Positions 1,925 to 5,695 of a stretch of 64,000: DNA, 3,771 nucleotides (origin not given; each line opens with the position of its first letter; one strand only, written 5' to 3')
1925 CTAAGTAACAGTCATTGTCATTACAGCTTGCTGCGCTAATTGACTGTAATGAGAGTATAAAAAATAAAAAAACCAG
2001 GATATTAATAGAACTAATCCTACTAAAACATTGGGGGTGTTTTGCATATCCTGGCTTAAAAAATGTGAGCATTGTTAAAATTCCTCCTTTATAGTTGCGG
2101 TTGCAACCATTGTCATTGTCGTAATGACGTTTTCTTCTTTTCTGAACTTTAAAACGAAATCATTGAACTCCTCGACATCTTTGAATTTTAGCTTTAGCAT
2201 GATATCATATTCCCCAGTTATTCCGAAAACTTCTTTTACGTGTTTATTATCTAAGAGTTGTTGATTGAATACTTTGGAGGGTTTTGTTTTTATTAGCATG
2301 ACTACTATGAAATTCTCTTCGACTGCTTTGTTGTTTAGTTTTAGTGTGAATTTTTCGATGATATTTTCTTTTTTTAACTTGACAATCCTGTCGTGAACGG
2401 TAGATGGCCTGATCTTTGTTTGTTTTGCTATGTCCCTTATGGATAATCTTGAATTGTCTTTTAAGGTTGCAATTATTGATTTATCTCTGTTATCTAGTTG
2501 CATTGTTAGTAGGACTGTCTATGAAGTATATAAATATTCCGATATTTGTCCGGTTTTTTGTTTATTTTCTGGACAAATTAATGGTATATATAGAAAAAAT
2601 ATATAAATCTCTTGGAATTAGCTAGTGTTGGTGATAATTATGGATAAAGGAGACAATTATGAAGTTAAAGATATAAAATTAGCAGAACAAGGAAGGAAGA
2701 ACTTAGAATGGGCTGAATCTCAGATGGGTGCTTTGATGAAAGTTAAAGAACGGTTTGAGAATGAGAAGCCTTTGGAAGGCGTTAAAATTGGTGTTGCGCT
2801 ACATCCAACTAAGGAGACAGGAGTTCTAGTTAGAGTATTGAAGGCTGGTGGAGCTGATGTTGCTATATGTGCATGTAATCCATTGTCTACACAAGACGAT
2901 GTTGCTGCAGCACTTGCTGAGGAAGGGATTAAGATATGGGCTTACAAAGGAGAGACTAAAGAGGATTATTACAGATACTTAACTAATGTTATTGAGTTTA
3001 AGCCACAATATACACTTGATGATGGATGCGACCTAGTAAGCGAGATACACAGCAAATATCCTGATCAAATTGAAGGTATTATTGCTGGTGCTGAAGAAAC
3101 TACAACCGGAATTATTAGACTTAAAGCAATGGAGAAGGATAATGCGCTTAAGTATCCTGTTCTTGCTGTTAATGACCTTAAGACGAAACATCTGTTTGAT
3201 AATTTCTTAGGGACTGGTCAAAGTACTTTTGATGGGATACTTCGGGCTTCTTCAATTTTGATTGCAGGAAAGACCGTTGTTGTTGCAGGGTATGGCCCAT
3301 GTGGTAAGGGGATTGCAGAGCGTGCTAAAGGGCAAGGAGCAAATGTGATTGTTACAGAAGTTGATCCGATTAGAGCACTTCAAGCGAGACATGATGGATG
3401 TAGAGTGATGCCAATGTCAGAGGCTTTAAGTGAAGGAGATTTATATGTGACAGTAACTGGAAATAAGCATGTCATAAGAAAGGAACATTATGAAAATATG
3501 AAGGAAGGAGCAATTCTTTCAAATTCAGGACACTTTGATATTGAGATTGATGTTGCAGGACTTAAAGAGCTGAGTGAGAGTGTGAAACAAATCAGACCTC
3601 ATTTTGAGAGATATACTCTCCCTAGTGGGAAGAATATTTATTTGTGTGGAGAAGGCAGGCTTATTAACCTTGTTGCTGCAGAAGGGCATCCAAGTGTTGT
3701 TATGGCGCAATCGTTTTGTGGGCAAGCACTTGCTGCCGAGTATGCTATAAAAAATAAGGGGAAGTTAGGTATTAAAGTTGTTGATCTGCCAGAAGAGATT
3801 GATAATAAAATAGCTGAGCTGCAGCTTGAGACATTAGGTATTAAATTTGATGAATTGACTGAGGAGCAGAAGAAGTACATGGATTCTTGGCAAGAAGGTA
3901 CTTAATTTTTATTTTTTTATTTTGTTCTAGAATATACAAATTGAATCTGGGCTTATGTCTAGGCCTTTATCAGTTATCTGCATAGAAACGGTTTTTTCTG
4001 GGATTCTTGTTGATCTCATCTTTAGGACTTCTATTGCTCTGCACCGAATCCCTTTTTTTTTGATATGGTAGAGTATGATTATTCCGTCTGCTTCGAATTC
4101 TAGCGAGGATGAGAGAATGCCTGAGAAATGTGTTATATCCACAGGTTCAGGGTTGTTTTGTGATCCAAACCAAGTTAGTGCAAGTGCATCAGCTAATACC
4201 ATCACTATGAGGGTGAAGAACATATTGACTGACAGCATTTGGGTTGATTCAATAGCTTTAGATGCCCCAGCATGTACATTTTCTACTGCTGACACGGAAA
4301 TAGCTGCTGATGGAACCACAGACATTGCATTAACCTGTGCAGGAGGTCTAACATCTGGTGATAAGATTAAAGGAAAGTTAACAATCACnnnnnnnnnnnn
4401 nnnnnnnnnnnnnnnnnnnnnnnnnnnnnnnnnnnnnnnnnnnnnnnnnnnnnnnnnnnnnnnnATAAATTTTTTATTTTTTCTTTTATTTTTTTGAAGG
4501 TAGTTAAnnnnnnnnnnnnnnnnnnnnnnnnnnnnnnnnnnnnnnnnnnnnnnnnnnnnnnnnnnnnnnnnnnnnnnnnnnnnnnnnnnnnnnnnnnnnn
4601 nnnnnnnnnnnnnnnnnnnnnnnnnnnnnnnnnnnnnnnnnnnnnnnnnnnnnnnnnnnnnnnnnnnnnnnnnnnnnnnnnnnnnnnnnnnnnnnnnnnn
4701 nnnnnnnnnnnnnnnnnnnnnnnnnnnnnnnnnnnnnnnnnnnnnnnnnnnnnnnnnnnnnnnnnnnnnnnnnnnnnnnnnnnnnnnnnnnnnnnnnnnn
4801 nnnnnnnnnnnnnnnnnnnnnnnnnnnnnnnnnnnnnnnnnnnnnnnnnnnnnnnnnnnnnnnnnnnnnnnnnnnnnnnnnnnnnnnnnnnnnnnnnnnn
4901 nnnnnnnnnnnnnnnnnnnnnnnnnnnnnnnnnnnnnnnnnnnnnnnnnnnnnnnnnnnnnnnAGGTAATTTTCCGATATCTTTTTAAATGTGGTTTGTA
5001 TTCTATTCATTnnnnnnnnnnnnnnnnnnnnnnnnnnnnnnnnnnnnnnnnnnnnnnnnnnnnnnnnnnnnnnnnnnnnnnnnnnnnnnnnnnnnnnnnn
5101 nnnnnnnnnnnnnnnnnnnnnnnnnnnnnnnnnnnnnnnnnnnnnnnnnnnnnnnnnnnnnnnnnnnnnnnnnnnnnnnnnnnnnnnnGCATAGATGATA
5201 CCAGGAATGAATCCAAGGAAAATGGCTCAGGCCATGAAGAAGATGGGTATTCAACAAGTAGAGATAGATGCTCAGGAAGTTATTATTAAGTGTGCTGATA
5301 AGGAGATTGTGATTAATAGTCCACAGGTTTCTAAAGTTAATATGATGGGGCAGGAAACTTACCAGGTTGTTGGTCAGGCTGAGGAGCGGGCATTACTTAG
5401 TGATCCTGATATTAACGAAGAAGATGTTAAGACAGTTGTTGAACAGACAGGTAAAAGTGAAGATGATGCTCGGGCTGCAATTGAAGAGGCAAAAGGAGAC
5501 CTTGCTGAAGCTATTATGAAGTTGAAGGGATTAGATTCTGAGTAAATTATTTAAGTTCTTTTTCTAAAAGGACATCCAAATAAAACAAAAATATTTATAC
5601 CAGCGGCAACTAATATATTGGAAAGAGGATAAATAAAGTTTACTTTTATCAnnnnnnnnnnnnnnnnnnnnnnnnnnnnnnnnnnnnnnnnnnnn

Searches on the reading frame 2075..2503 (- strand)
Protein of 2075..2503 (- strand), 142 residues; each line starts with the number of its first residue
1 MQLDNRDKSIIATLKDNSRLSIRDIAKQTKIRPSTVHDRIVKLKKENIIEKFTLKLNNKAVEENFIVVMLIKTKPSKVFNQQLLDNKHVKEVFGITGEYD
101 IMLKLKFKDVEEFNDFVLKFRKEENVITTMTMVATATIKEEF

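Call 46: search_protein_families(library=pfam, proteins=[window:2075-2503:-], max_evalue=0.0001)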
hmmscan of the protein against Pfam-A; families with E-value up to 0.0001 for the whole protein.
window:2075-2503:- (142 aa): 3 families
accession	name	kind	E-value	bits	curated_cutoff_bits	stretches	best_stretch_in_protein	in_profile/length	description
PF01037.27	AsnC_trans_reg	-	5.3e-13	49.1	25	1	70-135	2-71/73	Lrp/AsnC ligand binding domain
PF13412.12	HTH_24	-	1e-10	41.5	21.9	1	3-50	1-48/48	Winged helix-turn-helix DNA-binding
PF13404.12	HTH_AsnC-type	-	5.5e-09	36.1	27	1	3-44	1-42/42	AsnC-type helix-turn-helix domain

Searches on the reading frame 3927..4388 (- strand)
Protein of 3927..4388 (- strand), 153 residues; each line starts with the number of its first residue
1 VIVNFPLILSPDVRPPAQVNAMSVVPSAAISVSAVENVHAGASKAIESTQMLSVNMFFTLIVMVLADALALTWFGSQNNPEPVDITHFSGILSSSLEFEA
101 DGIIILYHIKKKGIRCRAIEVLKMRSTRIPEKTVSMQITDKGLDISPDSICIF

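Call 46: search_protein_families(library=pfam, proteins=[window:3927-4388:-], max_evalue=0.0001)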
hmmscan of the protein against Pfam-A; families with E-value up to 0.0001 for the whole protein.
window:3927-4388:- (153 aa): 1 family
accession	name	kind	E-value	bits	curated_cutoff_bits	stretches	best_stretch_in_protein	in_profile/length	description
PF06745.19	ATPase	-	2.5e-09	37.3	26.6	1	97-148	178-229/231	KaiC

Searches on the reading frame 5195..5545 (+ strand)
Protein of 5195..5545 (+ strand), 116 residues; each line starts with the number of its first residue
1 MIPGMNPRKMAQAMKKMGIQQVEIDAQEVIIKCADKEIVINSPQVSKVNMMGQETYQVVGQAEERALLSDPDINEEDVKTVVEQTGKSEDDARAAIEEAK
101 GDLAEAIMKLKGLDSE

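Call 46: search_protein_families(library=pfam, proteins=[window:5195-5545:+], max_evalue=0.0001)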
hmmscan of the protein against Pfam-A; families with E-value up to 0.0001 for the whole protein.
window:5195-5545:+ (116 aa): 2 families
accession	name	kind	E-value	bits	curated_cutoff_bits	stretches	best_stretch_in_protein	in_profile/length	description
PF01849.23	NAC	-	7.4e-17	61.5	21.3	1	7-64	1-56/57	NAC domain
PF19026.7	UBA_HYPK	-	2.5e-05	24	27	1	73-110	3-40/41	HYPK UBA domain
